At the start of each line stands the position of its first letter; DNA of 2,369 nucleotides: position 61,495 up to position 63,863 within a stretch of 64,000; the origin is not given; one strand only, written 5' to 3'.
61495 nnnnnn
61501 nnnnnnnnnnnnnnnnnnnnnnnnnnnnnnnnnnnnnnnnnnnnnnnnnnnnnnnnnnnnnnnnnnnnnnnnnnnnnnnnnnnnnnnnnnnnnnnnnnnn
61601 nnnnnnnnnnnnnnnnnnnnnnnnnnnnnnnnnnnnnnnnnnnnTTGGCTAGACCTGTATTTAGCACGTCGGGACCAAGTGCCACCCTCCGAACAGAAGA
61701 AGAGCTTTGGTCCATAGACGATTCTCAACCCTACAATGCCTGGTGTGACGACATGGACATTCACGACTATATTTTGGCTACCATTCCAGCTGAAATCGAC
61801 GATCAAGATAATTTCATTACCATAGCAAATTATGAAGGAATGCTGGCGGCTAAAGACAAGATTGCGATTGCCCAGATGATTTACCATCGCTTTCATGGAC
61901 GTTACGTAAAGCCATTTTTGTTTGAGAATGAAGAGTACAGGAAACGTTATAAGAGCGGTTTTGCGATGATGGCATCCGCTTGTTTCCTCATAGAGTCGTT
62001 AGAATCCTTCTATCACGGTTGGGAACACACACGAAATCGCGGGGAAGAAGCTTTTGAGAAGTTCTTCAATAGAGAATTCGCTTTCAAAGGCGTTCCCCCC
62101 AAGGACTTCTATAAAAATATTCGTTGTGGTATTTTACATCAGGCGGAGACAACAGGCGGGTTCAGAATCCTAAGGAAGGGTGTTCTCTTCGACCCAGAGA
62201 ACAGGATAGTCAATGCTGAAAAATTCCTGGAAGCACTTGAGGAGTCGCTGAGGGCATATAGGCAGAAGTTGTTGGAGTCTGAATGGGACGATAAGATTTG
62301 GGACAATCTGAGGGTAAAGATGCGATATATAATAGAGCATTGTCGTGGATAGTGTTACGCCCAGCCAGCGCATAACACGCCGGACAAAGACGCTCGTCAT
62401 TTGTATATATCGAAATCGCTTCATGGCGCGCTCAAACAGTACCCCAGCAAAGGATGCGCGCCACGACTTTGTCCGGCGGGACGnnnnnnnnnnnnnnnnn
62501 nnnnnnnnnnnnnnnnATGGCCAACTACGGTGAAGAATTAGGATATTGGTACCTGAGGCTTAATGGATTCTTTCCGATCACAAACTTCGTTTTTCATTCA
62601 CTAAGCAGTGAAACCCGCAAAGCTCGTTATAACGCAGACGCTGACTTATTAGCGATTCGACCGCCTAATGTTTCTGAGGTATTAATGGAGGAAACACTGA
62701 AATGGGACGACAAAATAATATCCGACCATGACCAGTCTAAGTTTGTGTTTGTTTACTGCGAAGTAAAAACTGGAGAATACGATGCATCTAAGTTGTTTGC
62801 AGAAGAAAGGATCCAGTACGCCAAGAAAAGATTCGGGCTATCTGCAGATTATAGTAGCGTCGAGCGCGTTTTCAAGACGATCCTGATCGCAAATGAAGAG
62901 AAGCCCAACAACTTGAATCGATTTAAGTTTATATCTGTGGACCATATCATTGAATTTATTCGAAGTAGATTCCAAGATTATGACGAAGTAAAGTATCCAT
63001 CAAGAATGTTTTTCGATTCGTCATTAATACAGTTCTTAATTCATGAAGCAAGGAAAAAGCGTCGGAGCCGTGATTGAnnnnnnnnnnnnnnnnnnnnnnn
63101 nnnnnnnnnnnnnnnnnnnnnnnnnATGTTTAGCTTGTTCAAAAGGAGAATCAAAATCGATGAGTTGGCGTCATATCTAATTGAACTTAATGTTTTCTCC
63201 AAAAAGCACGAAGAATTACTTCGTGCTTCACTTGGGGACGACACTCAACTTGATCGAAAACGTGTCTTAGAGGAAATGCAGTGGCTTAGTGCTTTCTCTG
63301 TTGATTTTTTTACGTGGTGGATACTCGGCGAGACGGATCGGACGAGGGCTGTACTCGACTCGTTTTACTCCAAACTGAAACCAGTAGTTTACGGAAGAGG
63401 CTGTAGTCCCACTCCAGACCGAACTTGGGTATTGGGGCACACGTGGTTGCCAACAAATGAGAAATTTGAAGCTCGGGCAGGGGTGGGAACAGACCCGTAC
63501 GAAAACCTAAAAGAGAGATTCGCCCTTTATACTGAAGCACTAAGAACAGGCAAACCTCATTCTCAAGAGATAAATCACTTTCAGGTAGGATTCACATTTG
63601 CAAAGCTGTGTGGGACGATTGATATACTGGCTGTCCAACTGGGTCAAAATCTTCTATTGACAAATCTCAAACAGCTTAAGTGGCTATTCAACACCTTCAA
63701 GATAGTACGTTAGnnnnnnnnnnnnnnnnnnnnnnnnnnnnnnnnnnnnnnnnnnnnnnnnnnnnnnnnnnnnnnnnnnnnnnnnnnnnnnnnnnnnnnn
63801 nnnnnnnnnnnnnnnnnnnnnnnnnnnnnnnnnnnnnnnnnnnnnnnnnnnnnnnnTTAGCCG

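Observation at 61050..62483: Cassette A: unusually large (~1.4 kb) cassette encoding a membrane-hairpin protein plus an R-x4-H (HEPN-like?) protein, a candidate toxin/abortive-infection module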

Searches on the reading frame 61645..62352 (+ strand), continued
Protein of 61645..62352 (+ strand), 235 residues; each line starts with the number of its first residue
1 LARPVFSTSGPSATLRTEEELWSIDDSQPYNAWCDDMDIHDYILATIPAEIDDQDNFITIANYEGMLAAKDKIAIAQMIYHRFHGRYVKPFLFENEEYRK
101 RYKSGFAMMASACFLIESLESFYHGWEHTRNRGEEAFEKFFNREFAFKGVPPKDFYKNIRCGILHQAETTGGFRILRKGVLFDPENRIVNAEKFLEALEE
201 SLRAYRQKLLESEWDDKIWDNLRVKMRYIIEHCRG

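Call 88: find_encoding_contigs(protein=P0003, flank=4000, max_places=3)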
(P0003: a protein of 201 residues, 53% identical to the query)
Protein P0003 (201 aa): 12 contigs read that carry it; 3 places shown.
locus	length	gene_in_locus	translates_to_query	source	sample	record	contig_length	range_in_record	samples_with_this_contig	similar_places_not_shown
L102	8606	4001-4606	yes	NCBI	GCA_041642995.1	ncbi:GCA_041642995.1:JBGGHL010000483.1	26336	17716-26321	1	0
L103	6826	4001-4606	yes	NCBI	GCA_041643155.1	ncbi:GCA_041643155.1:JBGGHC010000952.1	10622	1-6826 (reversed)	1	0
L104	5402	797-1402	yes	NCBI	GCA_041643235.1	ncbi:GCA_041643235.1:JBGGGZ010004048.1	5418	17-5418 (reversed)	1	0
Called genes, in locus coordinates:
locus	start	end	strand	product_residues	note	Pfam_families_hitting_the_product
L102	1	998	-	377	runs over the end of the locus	PF01321:Creatinase_N, PF00557:Peptidase_M24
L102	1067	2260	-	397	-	PF01321:Creatinase_N (faint), PF00557:Peptidase_M24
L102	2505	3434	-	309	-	PF00294:PfkB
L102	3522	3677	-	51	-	-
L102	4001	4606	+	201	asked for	-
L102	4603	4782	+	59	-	-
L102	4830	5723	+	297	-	-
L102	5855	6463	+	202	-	-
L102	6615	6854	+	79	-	-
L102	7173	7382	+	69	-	-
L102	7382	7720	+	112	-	PF02452:PemK_toxin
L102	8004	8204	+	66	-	-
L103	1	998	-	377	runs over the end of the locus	PF01321:Creatinase_N, PF00557:Peptidase_M24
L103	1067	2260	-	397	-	PF01321:Creatinase_N (faint), PF00557:Peptidase_M24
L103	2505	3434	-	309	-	PF00294:PfkB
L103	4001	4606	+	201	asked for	-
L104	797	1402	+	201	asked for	-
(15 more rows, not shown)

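Call 89: find_encoding_contigs(protein=P0006, flank=4000, max_places=2)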
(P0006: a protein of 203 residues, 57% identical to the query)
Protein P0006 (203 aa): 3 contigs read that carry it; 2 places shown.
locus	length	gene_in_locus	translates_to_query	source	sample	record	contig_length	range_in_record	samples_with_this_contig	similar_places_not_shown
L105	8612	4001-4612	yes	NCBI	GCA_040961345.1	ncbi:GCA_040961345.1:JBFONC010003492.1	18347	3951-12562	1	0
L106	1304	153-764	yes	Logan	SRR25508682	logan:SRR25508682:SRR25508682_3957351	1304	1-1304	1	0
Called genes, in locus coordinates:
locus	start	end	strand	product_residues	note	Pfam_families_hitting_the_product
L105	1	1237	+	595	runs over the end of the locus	PF01435:Peptidase_M48, PF13428:TPR_14 (faint), PF13432:TPR_16 (faint), PF07719:TPR_2 (faint), PF00515:TPR_1 (faint), PF13174:TPR_6 (faint), PF13414:TPR_11 (faint), PF14559:TPR_19 (weak), +1 more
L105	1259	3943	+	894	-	PF13424:TPR_12, PF17874:TPR_MalT, PF24885:TPR_NPHP3, PF13374:TPR_10, PF13424:TPR_12, PF13374:TPR_10, PF13424:TPR_12, PF24885:TPR_NPHP3, +22 more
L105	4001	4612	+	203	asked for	-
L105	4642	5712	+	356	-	PF00089:Trypsin, PF13365:Trypsin_2, PF00595:PDZ, PF13180:PDZ_2, PF17820:PDZ_6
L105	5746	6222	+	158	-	-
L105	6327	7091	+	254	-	-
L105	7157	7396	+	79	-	-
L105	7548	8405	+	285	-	-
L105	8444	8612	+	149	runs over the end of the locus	-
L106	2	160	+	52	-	?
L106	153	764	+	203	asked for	-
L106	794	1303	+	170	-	?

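Call 99: search_protein_families(library=pfam, proteins=[L031:6537-7124:+, P0241, P0215, P0158, P0192, P0162, L051:3680-4507:+, L102:4830-5720:+, L102:4603-4779:+, L012:6594-7241:+], max_evalue=0.05)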
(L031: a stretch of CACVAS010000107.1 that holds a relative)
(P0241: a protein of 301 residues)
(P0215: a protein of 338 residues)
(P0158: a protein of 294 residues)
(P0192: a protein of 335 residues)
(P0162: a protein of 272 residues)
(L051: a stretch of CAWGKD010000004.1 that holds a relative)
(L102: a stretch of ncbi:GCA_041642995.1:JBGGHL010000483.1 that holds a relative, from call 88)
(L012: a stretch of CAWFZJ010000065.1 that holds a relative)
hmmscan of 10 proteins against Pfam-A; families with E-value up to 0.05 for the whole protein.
L031:6537-7124:+ (196 aa): 1 family
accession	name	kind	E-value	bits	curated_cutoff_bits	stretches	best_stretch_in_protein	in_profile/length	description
PF05908.16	Gamma_PGA_hydro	-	2.3e-45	154.9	22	1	7-175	1-168/191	Poly-gamma-glutamate hydrolase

P0241 (301 aa): 0 families

P0215 (338 aa): 1 family
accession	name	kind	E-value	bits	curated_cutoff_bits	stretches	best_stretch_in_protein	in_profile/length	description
PF24820.1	Diguanyl_cycl_sensor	-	0.049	14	28.1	0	210-251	25-66/109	Diguanylate cyclase-like sensor domain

P0158 (294 aa): 0 families

P0192 (335 aa): 0 families

P0162 (272 aa): 0 families

L051:3680-4507:+ (276 aa): 2 families
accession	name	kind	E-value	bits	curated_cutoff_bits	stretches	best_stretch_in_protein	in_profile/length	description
PF13248.11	Zn_ribbon_3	-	0.0013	18.5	27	1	1-21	2-22/26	zinc-ribbon domain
PF10571.15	UPF0547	-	0.0061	17.1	29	1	2-21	1-20/26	Uncharacterised protein family UPF0547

L102:4830-5720:+ (297 aa): 0 families

L102:4603-4779:+ (59 aa): 0 families

L012:6594-7241:+ (216 aa): 0 families

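Call 101: search_solved_structures(query=L032:1002-1655:+, max_evalue=1)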
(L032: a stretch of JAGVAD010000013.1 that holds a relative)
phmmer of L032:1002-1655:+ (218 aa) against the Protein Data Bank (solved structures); distinct sequences matched with E-value up to 1: 5.
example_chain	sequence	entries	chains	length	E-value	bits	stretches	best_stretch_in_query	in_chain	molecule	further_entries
2cvi_A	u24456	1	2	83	0.19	14.5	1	40-94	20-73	75aa long hypothetical regulatory protein AsnC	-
2e1a_A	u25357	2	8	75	0.26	14.1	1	40-93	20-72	75aa long hypothetical regulatory protein AsnC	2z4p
5uvd_A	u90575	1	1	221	0.42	13.4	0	29-90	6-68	Nucleotidyltransferase-like protein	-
3rku_A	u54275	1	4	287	0.5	13.2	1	55-127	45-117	Oxidoreductase YMR226C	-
9dmr_A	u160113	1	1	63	0.75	12.6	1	72-111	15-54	Mitochondrial proton/calcium exchanger protein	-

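Call 102: search_solved_structures(query=L012:6594-7241:+, max_evalue=1)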
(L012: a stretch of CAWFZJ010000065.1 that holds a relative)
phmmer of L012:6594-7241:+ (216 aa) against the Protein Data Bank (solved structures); distinct sequences matched with E-value up to 1: 1.
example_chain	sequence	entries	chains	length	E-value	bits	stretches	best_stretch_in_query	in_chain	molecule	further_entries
8an4_A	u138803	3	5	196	0.073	16.1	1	65-154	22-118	Bacterial toxin | Nucleotidyl transferase AbiEii/AbiGii toxin family protein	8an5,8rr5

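Call 105: search_dna_similar(query=window:61753-62349:+, collection=plasmids, mode=protein, max_evalue=0.001, max_rows=15)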
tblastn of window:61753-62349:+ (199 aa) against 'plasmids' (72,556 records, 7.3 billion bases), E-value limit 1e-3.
Records with a match: 15; places in all: 15; records where one place covers at least 80% of the query: 2.
Best place of each record, by identity: <60% 15.
By first word of the organism name: Bacillus 5; Rhizobium 5; Agrobacterium 3; Persicobacter 1; Ciceribacter 1.
By predicted mobility (MOB-suite, as given by PLSDB): non-mobilizable 7; conjugative 5; mobilizable 3.
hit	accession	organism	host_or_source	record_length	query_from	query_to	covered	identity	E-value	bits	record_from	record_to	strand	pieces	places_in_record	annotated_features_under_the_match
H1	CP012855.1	Persicobacter sp. JZB09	cell culture,soil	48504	30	197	84%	41.9%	8e-38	145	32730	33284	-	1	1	record has no annotation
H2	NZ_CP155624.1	Bacillus paramobilis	Canis lupus familiaris,adipose,leg wound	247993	33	199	84%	26.4%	5e-8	59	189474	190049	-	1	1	hypothetical protein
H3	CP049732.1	Rhizobium leguminosarum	Pisum sativum,Pisum sativum nodules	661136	37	173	69%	31.0%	5e-11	68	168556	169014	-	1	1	hypothetical protein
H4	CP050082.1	Rhizobium leguminosarum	Trifolium pratense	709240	37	173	69%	31.0%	5e-11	68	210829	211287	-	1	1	hypothetical protein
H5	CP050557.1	Rhizobium leguminosarum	Vicia sativa,cell culture,root nodule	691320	37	173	69%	30.3%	3e-10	66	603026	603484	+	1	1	hypothetical protein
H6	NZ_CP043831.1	Bacillus sp. BS98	oyster,whole organism,intestinal tract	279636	46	195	75%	27.4%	6e-8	59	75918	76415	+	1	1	hypothetical protein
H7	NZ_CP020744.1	Bacillus mycoides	whole organism,soil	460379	46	195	75%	27.4%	4e-7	57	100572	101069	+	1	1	hypothetical protein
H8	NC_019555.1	Agrobacterium radiobacter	-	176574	29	174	73%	25.5%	2e-4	49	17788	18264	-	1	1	hypothetical protein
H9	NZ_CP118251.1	Rhizobium rhizogenes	apple,cell culture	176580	29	174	73%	25.5%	2e-4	49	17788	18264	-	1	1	hypothetical protein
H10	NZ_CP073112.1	Rhizobium rhizogenes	Rosa sp.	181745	29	174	73%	25.5%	2e-4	49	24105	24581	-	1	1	hypothetical protein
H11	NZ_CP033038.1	Agrobacterium fabrum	-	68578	34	173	70%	26.1%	1e-6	55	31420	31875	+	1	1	hypothetical protein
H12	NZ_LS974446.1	Ciceribacter selenitireducens ATCC BAA-1503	-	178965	42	176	68%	26.6%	3e-6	54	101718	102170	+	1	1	hypothetical protein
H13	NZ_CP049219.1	Agrobacterium tumefaciens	Clematis,cell culture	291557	38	175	69%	25.7%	6e-5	50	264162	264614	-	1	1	hypothetical protein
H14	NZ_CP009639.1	Bacillus cereus 03BB108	Dust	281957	46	133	44%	36.6%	2e-10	66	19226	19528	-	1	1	hypothetical protein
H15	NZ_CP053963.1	Bacillus cereus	-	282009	46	133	44%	36.6%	2e-10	66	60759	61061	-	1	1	hypothetical protein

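Call 106: search_dna_similar(query=window:61753-62349:+, collection=phages, mode=protein, max_evalue=0.001, max_rows=10)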
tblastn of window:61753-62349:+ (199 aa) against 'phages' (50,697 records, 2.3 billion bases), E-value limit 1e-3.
No match.

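Call 107: get_annotated_region(hit=H3, flank=4000)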
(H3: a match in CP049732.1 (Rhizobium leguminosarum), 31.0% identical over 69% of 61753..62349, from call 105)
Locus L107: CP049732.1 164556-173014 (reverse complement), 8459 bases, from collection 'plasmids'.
description: Rhizobium leguminosarum strain A1 plasmid pRL11, complete sequence
organism: Rhizobium leguminosarum (NCBI taxid 384)
taxonomy: Bacteria; Pseudomonadota; Alphaproteobacteria; Hyphomicrobiales; Rhizobiaceae; Rhizobium; Rhizobium leguminosarum
host: -; source: Pisum sativum,Pisum sativum nodules; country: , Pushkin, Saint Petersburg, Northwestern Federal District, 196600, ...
typing (MOB-suite, as given by PLSDB): mobilizable; relaxase MOBQ
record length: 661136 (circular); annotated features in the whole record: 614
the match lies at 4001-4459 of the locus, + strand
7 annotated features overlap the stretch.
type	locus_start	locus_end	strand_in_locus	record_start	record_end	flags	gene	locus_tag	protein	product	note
CDS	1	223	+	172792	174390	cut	-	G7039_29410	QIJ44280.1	cell filamentation protein Fic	-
CDS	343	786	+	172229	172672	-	-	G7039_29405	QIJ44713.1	NUDIX hydrolase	-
CDS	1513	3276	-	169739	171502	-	-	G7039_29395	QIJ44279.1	hypothetical protein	-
CDS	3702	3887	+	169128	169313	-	-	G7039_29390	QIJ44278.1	hypothetical protein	-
CDS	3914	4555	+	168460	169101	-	-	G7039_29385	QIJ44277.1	hypothetical protein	-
CDS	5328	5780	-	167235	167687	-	-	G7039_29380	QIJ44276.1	GFA family protein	-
CDS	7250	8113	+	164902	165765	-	-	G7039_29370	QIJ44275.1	hypothetical protein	-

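Call 108: get_annotated_region(hit=H2, flank=4000)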
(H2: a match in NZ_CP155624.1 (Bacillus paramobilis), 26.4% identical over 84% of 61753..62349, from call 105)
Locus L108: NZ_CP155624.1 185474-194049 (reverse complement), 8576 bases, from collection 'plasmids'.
description: Bacillus paramobilis strain N24509 plasmid pN24509_2, complete sequence
organism: Bacillus paramobilis (NCBI taxid 2817477)
taxonomy: Bacteria; Bacillota; Bacilli; Bacillales; Bacillaceae; Bacillus; Bacillus paramobilis
host: -; source: Canis lupus familiaris,adipose,leg wound; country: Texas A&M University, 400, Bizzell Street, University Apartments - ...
typing (MOB-suite, as given by PLSDB): non-mobilizable
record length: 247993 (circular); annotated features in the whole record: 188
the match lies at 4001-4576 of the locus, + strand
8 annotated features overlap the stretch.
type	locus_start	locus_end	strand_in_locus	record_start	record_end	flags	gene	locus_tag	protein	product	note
CDS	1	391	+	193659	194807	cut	-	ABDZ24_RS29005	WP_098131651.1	hypothetical protein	-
CDS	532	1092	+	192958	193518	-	-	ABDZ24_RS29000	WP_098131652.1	recombinase family protein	GO:0006310 - DNA recombination [Evidence IEA]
CDS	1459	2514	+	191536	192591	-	-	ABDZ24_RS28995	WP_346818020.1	hypothetical protein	-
CDS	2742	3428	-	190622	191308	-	-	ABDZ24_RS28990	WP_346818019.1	LAGLIDADG family homing endonuclease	-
CDS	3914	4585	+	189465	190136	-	-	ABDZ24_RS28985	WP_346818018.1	hypothetical protein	-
CDS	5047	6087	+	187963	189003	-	-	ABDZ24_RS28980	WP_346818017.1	hypothetical protein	-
CDS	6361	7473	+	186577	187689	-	-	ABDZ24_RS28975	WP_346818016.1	site-specific integrase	GO:0015074 - DNA integration [Evidence IEA]; GO:0006310 - DNA recombination [Evidence IEA]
CDS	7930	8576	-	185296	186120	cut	-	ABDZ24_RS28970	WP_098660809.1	DUF2971 domain-containing protein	-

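Call 109: get_annotated_region(hit=H11, flank=4000)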
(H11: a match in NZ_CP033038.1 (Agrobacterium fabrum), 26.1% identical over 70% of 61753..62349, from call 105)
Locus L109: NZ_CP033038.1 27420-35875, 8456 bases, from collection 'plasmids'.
description: Agrobacterium fabrum strain 12D13 plasmid pAt12D13c, complete sequence
organism: Agrobacterium fabrum (NCBI taxid 1176649)
taxonomy: Bacteria; Pseudomonadota; Alphaproteobacteria; Hyphomicrobiales; Rhizobiaceae; Agrobacterium; Agrobacterium fabrum
host: -; source: -; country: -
typing (MOB-suite, as given by PLSDB): non-mobilizable
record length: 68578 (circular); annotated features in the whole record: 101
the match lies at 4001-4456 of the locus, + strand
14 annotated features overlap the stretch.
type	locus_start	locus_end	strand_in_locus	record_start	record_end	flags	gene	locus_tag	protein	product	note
CDS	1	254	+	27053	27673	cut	-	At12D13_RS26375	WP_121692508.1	zeta toxin family protein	-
CDS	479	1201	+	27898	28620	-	-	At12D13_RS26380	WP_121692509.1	hypothetical protein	-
CDS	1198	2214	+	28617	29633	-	-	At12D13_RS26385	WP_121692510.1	hypothetical protein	-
CDS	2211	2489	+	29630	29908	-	-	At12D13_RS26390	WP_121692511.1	DUF982 domain-containing protein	-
CDS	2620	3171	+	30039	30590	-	-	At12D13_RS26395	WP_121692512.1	hypothetical protein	-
CDS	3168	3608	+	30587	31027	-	-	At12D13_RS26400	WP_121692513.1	hypothetical protein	-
CDS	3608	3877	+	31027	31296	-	-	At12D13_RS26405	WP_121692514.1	hypothetical protein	-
CDS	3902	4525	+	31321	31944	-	-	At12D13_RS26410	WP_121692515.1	hypothetical protein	-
CDS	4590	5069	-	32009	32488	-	-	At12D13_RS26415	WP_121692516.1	hypothetical protein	-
CDS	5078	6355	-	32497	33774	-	-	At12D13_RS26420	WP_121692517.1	Y-family DNA polymerase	-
CDS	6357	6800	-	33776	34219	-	-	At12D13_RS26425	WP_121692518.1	S24 family peptidase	-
CDS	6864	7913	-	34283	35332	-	ligD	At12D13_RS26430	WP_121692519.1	non-homologous end-joining DNA ligase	GO:0006310 - DNA recombination [Evidence IEA]; GO:0006281 - DNA repair [Evidence IEA]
CDS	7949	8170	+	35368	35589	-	-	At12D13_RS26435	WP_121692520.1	hypothetical protein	-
CDS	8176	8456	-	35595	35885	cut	-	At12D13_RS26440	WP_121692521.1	hypothetical protein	-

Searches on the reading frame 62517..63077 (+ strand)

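Call 3: search_protein_families(library=pfam, proteins=[window:62517-63077:+], max_evalue=1)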
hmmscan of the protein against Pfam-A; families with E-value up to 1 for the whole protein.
window:62517-63077:+ (186 aa): 1 family
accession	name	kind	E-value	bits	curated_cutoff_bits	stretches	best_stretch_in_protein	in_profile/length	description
PF18907.5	DUF5662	-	0.29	11.2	27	0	88-117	34-63/156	Family of unknown function (DUF5662)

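Call 4: search_protein_families(library=padloc, proteins=[window:62517-63077:+], max_evalue=1)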
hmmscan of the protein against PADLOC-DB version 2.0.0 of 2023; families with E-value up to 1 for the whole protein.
window:62517-63077:+ (186 aa): 0 families

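Call 57: search_protein_families(library=ncbifam, proteins=[window:62517-63077:+], max_evalue=0.1)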
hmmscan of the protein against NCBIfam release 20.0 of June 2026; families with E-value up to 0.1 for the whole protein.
window:62517-63077:+ (186 aa): 0 families

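Call 58: search_protein_families(library=phrogs, proteins=[window:62517-63077:+], max_evalue=0.1)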
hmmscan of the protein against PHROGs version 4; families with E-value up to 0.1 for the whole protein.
window:62517-63077:+ (186 aa): 1 family
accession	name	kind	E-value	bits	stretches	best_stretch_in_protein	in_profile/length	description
phrog_19013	-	unknown function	0.085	13.5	0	36-82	56-102/153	-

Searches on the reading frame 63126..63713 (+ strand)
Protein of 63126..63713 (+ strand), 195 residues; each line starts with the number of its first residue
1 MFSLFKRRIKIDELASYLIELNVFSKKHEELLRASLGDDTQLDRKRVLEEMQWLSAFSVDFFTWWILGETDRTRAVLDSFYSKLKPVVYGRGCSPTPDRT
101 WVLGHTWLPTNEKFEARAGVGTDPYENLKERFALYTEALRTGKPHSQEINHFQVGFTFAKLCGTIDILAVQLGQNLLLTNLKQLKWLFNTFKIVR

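Call 3: search_protein_families(library=pfam, proteins=[window:63126-63713:+], max_evalue=1)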
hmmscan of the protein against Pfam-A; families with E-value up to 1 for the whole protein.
window:63126-63713:+ (195 aa): 1 family
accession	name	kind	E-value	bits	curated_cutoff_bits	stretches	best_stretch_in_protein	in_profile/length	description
PF00619.27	CARD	-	0.033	14.6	23.9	1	7-48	13-52/85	Caspase recruitment domain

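Call 4: search_protein_families(library=padloc, proteins=[window:63126-63713:+], max_evalue=1)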
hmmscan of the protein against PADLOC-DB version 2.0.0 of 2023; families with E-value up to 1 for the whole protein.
window:63126-63713:+ (195 aa): 0 families

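Call 57: search_protein_families(library=ncbifam, proteins=[window:63126-63713:+], max_evalue=0.1)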
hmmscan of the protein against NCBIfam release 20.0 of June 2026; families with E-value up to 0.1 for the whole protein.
window:63126-63713:+ (195 aa): 0 families

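Call 58: search_protein_families(library=phrogs, proteins=[window:63126-63713:+], max_evalue=0.1)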
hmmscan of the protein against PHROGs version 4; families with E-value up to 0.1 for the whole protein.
window:63126-63713:+ (195 aa): 0 families
